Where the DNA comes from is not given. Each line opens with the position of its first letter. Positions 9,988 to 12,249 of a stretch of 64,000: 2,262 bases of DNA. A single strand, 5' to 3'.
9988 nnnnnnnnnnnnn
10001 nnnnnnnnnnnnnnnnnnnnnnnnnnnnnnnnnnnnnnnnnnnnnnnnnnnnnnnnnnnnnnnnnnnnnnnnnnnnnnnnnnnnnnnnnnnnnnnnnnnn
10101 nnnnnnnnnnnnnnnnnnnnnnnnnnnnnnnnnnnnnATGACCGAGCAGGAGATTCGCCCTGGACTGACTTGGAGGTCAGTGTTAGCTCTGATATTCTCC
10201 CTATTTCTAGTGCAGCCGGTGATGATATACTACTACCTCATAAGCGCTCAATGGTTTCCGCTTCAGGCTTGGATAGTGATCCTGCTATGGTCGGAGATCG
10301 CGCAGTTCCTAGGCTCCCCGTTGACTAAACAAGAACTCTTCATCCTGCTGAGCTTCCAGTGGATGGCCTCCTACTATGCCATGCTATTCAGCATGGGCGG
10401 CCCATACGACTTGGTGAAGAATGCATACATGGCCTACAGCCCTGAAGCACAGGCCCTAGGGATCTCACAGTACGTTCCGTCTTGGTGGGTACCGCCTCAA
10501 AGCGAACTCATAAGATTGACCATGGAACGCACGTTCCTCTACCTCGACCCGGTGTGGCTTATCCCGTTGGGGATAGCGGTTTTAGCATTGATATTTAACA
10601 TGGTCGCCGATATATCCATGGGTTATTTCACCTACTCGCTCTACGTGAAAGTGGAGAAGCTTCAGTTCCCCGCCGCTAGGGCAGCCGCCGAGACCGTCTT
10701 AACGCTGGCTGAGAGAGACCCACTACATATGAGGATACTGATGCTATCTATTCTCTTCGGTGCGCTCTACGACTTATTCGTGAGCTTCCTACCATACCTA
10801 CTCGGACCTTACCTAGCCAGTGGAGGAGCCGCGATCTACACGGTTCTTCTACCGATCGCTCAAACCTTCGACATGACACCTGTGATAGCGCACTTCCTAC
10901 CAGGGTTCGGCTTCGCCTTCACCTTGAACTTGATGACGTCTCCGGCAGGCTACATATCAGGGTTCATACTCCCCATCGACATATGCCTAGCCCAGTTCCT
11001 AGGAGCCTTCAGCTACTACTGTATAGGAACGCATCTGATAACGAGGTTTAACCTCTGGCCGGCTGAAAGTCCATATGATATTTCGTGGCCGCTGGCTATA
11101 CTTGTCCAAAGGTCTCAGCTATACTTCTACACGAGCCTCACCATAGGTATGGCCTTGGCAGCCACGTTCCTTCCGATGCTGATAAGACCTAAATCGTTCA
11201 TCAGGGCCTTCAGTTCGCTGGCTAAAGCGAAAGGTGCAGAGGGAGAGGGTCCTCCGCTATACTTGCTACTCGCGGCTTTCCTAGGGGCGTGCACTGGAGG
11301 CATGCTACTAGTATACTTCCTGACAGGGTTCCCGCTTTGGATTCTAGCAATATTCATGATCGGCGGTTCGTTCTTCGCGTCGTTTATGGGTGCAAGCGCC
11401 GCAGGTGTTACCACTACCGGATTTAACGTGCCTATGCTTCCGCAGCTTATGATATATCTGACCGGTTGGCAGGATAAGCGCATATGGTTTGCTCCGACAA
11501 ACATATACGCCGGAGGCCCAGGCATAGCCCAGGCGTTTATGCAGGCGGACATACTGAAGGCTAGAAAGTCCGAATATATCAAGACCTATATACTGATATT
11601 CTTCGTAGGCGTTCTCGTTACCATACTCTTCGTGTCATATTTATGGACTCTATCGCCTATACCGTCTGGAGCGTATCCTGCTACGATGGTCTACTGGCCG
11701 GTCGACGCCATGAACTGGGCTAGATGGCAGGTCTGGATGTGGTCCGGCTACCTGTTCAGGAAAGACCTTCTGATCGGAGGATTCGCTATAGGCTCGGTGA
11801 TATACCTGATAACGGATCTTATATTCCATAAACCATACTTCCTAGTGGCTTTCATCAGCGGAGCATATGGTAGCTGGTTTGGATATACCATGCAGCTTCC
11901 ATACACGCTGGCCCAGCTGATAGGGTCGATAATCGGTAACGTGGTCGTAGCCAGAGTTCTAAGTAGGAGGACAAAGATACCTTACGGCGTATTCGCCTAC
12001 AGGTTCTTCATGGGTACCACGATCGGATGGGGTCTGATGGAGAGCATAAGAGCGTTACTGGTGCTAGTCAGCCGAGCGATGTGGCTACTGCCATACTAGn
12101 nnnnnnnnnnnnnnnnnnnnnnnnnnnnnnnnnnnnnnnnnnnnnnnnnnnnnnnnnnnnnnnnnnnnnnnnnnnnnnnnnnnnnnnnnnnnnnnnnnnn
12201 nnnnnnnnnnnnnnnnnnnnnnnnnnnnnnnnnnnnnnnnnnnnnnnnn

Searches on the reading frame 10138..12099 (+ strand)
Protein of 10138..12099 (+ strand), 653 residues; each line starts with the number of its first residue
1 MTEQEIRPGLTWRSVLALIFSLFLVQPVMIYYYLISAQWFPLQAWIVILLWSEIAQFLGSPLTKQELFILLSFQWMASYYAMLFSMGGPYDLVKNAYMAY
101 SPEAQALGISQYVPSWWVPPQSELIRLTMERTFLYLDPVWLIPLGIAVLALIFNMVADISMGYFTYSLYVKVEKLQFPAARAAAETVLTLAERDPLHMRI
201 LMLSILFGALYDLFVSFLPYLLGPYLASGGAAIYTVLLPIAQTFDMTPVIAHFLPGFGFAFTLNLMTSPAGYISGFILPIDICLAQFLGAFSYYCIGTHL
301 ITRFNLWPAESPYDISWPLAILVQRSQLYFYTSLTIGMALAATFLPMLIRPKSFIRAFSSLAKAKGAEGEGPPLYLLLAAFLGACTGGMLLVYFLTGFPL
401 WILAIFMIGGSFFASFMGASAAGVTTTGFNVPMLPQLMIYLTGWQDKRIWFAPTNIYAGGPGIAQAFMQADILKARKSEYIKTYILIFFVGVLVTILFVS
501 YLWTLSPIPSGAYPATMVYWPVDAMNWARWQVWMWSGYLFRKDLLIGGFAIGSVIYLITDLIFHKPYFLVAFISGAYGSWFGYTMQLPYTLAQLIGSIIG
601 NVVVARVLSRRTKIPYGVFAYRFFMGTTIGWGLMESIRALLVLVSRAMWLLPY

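Call 5: search_protein_families(library=pfam, proteins=[window:10138-12099:+], max_evalue=0.01)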
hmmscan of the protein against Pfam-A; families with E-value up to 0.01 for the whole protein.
window:10138-12099:+ (653 aa): 0 families

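Call 28: search_protein_families(library=pfam, proteins=[window:10138-12099:+], max_evalue=10)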
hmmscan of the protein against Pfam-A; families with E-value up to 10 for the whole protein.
window:10138-12099:+ (653 aa): 0 families
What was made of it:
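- On OPT oligopeptide transporter superfamily (the partner gene 10138-12099): The window protein has no direct Pfam hit (call 28).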

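Call 29: search_protein_families(library=ncbifam, proteins=[window:10138-12099:+], max_evalue=0.1)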
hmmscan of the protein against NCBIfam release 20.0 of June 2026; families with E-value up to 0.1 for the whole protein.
window:10138-12099:+ (653 aa): 0 families

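Call 72: search_solved_structures(query=A7, max_evalue=1, show_alignments=1)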
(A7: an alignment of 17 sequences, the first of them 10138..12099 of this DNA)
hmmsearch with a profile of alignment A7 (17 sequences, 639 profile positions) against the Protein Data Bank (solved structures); distinct sequences matched with E-value up to 1: 0.
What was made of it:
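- Tried and rejected: A PDB sequence search with the OPT-like family profile gave no hits (call 72).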

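Call 73: search_protein_families(library=pfam, alignment_id=A7, max_evalue=0.1)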
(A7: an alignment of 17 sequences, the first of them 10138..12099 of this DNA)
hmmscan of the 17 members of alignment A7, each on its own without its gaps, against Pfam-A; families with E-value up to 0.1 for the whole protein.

A. member 1, window:10138-12099:+ (653 aa): 0 families

B. families by the number of members that match (of 17 scanned): 3 families
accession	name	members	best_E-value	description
PF03169.20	OPT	4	2.4e-16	OPT oligopeptide transporter protein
PF11368.13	DUF3169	1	0.003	Protein of unknown function (DUF3169)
PF07219.19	HemY_N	1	0.0055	HemY protein N-terminus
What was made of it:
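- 10138..12099 (+): Co-transcribed partner: a 653-aa polytopic OPT-superfamily membrane protein. It starts 12 nt after the stop codon and is preceded by GAGGTGA. 4/17 homologs hit Pfam OPT, best E 2.4e-16 (call 73).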
